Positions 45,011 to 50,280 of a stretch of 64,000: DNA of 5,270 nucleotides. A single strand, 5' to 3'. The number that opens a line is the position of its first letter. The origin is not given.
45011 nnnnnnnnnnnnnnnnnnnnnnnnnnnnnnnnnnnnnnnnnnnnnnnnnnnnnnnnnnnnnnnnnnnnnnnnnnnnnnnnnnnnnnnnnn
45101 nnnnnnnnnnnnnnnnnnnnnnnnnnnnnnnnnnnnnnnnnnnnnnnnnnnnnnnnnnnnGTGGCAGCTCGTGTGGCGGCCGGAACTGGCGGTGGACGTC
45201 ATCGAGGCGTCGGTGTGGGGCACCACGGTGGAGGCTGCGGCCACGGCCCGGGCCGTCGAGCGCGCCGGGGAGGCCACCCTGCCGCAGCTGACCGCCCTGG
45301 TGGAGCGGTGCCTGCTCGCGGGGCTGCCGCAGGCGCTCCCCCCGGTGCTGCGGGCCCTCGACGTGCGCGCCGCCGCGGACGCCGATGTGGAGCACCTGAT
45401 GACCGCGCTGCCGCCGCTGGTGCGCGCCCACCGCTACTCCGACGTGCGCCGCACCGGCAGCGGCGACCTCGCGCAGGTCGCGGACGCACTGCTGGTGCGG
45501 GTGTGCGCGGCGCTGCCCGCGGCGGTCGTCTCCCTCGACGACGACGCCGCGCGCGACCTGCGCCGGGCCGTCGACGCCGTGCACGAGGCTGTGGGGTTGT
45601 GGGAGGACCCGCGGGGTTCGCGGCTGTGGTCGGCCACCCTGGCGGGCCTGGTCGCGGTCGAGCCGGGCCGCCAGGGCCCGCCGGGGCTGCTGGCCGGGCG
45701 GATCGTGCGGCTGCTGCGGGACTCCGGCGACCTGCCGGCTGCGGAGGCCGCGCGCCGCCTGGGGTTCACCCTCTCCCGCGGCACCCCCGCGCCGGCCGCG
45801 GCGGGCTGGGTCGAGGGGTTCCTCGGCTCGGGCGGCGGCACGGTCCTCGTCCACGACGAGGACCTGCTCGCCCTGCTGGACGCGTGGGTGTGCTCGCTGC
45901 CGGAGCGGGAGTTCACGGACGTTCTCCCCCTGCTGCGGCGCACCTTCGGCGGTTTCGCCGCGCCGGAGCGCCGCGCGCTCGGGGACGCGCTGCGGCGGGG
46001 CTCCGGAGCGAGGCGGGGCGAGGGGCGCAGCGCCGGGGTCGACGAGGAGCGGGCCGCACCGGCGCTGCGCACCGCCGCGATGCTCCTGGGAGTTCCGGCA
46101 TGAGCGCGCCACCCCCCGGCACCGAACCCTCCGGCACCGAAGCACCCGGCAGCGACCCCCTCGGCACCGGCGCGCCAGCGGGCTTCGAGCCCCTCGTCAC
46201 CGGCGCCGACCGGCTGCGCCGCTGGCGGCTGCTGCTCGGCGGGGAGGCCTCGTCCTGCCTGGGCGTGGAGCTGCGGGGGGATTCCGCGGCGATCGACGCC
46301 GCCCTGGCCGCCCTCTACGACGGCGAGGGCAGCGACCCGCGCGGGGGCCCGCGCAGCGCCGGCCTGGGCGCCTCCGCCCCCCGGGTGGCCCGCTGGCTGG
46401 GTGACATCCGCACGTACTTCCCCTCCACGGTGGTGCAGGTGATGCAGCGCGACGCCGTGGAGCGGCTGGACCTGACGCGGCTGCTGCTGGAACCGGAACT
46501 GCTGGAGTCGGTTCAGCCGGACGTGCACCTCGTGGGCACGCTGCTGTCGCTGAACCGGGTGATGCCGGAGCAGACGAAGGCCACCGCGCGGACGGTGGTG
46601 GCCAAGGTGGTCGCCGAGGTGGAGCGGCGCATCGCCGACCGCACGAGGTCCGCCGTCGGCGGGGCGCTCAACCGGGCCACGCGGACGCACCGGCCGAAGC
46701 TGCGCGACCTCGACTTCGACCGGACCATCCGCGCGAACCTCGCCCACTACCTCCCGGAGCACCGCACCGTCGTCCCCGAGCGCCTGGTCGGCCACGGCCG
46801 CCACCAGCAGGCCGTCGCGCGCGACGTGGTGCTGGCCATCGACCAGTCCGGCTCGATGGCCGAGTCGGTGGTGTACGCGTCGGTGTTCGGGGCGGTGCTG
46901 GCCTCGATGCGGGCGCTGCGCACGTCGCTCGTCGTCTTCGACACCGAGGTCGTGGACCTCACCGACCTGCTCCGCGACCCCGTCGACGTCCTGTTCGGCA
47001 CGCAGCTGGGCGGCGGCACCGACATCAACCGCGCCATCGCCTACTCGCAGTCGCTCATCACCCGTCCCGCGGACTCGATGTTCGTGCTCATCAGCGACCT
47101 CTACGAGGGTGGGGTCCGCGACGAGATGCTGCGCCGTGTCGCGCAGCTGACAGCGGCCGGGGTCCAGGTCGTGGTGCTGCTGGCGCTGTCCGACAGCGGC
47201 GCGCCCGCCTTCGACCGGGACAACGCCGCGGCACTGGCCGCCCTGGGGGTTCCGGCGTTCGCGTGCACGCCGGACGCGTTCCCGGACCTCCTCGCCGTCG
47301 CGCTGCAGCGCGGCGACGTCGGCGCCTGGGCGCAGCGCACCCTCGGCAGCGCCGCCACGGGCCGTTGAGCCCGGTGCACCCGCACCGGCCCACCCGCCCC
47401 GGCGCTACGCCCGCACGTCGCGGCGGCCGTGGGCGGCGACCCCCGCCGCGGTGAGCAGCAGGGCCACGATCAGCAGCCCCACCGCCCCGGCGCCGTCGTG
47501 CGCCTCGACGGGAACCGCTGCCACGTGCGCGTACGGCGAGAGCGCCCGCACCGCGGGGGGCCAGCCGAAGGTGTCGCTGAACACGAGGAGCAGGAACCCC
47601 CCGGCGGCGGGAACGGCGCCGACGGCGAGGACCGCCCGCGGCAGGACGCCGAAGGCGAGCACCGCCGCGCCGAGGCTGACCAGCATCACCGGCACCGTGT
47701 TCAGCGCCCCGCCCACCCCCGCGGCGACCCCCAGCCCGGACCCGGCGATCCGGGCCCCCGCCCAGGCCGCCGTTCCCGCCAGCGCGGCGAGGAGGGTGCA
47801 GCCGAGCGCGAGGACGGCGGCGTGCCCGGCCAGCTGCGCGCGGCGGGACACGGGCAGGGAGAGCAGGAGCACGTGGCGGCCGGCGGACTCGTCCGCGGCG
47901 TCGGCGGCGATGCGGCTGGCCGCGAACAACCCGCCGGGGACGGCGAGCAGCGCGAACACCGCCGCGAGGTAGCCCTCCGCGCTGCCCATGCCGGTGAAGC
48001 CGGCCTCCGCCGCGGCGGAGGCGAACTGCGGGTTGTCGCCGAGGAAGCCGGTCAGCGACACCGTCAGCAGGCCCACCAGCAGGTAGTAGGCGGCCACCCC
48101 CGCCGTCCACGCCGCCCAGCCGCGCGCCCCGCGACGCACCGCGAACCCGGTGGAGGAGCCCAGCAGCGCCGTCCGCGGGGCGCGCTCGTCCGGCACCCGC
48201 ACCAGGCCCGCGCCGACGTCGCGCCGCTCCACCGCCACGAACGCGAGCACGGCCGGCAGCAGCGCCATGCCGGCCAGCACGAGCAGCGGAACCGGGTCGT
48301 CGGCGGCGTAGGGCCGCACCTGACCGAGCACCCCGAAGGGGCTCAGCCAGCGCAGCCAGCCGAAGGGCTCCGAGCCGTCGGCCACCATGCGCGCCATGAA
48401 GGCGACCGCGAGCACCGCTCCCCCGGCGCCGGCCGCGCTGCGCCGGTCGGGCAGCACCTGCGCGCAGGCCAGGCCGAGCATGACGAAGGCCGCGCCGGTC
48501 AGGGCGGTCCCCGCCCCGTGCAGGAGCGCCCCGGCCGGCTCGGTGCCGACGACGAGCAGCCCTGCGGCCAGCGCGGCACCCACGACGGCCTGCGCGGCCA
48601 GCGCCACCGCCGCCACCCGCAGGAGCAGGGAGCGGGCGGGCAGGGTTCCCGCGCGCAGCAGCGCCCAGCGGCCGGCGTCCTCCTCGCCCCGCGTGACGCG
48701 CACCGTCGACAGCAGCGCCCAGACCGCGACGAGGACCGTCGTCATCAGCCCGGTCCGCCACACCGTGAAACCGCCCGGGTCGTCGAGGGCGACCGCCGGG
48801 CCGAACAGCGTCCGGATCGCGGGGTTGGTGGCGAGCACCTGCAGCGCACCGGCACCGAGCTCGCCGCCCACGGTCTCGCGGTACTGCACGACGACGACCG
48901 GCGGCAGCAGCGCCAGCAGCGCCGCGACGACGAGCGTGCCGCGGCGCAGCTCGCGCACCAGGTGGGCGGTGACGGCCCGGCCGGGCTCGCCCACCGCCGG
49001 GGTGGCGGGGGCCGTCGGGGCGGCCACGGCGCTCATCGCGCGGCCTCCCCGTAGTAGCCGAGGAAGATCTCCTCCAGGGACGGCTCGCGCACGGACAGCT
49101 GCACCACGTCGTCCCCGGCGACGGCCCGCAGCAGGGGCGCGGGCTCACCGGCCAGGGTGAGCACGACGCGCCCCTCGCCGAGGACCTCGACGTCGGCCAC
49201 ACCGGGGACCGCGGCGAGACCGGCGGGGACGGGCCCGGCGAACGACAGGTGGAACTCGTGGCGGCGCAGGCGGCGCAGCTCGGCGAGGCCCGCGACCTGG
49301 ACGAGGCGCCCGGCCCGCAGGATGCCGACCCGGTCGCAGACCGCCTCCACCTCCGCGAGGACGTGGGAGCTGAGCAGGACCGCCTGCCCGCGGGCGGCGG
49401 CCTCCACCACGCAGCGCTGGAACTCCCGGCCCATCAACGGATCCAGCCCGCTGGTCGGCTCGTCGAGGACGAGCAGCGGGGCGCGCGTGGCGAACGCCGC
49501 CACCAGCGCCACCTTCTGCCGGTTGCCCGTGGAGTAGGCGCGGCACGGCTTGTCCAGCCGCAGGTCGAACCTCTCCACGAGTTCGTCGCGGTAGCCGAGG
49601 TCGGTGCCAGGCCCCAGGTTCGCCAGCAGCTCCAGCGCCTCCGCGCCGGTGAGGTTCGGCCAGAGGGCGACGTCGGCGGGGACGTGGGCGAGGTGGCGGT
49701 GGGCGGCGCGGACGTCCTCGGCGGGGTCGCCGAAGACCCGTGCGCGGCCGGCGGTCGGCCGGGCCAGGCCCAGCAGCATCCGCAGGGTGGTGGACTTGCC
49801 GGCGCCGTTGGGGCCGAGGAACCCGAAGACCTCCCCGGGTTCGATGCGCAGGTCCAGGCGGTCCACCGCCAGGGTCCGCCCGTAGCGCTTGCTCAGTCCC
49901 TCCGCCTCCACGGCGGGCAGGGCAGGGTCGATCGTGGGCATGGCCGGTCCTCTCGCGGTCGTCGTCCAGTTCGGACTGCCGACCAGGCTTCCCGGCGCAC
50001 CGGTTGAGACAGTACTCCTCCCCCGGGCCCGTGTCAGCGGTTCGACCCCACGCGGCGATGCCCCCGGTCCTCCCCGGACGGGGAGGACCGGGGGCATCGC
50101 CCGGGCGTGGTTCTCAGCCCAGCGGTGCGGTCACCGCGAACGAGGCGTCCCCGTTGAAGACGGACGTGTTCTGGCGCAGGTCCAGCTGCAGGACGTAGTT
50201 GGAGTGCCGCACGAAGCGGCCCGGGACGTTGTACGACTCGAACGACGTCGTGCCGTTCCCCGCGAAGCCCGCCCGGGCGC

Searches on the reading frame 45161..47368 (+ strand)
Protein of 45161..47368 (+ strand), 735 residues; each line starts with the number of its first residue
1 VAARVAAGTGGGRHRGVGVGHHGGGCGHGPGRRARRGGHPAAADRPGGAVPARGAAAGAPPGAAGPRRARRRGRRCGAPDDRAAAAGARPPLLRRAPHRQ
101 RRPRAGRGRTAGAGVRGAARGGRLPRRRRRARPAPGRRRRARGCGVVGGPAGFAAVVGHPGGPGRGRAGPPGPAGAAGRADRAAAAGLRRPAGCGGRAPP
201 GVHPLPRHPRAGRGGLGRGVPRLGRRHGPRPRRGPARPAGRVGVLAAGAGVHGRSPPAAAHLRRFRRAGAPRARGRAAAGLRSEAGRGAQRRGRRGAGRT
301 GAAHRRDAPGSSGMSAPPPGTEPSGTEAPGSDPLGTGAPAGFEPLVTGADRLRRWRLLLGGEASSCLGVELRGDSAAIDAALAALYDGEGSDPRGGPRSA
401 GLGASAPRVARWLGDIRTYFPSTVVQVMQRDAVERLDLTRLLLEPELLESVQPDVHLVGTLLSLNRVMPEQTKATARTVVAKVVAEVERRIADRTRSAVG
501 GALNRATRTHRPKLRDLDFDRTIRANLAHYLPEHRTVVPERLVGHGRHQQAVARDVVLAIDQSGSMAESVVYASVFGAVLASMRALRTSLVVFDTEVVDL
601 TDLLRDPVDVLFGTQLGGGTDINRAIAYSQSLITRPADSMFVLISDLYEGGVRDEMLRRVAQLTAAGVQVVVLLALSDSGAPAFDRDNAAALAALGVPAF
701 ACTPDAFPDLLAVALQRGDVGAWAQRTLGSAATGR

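Call 76: search_protein_families(library=pfam, proteins=[window:45161-47368:+], max_evalue=0.0001)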
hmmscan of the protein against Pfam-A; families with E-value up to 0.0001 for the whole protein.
window:45161-47368:+ (735 aa): 1 family
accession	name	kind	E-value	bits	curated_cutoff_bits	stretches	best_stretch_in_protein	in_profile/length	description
PF05762.20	VWA_CoxE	-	2.8e-50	171.2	26.4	1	494-707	4-218/222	VWA domain containing CoxE-like protein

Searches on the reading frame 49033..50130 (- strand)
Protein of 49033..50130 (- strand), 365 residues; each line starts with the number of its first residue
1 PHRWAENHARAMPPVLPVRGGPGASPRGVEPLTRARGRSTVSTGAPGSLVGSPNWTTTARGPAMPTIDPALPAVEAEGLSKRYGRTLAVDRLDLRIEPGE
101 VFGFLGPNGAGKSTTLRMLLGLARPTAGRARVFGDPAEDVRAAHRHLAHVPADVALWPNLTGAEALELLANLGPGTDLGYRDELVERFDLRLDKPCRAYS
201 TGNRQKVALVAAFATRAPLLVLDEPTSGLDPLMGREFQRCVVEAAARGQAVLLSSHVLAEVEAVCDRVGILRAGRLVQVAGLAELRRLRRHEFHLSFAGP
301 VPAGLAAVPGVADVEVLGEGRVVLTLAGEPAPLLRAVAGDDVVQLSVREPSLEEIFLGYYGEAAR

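Call 49: search_protein_families(library=pfam, proteins=[window:49033-50130:-], max_evalue=0.00001)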
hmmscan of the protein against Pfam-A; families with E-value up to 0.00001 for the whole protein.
window:49033-50130:- (365 aa): 3 families
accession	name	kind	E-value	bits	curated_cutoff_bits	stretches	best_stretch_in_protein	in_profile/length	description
PF00005.33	ABC_tran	-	2.3e-25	90.2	25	1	90-227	2-137/137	ABC transporter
PF13304.12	AAA_21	-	3.1e-12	47.6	27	1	198-256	237-298/304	AAA domain, putative AbiEii toxin, Type IV TA system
PF13732.12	DrrA1-3_C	-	1.5e-06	29.2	27.4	1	286-358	7-79/81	ATP-binding protein DrrA1-3-like, C-terminal domain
